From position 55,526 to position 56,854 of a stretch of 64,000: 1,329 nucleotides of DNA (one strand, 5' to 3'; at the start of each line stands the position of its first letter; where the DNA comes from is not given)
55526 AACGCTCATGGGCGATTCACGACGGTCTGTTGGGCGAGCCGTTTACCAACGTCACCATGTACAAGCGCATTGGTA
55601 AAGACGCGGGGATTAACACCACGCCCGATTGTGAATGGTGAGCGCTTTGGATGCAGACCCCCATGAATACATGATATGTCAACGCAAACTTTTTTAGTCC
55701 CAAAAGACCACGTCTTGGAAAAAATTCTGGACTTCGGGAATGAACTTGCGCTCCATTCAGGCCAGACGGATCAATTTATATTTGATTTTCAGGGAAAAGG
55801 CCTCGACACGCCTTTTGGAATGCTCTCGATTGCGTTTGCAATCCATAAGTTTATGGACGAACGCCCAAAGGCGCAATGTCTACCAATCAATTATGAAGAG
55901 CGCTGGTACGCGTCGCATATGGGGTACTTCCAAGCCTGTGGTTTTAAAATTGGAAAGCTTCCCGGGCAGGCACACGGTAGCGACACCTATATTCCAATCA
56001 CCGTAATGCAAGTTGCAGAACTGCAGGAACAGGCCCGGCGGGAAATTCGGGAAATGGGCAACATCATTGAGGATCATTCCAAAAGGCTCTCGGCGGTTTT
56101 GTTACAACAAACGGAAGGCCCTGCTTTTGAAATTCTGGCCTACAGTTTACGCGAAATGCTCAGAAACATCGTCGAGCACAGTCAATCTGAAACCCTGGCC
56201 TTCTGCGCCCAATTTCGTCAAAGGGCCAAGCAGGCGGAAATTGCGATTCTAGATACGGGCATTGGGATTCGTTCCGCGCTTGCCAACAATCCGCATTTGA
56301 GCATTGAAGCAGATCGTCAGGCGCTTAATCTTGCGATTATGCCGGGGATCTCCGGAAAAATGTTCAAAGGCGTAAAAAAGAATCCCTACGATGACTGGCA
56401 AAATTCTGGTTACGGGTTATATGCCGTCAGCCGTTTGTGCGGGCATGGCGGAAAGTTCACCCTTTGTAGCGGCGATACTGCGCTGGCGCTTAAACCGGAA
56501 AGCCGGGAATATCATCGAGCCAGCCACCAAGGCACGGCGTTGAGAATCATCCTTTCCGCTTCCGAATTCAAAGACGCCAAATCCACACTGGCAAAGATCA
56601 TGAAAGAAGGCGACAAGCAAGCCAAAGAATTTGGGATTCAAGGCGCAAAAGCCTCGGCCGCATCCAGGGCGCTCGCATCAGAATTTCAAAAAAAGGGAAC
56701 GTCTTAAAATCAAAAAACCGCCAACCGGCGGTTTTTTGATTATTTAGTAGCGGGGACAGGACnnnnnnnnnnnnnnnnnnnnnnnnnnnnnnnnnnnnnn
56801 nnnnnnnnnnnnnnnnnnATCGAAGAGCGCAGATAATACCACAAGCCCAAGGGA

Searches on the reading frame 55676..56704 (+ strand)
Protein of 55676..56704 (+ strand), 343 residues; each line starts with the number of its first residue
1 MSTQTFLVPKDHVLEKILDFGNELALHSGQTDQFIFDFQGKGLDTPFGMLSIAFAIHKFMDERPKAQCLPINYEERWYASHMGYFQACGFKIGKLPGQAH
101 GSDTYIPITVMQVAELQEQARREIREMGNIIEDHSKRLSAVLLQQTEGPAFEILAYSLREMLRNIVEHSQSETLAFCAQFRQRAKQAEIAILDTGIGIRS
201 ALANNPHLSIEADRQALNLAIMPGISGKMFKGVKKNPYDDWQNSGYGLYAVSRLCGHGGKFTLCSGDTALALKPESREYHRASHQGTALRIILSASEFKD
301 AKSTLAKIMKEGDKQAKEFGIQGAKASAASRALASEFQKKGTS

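Call 9: search_protein_families(library=pfam, proteins=[window:55676-56704:+], max_evalue=0.001)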
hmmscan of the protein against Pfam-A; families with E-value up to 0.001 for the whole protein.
window:55676-56704:+ (343 aa): 2 families
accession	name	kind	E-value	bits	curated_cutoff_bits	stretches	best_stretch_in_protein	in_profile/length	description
PF02518.31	HATPase_c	-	3.3e-05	24.7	26.4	1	158-293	10-107/111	Histidine kinase-, DNA gyrase B-, and HSP90-like ATPase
PF13581.12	HATPase_c_2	-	0.00061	20.2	27.4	0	153-254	31-108/127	Histidine kinase-like ATPase domain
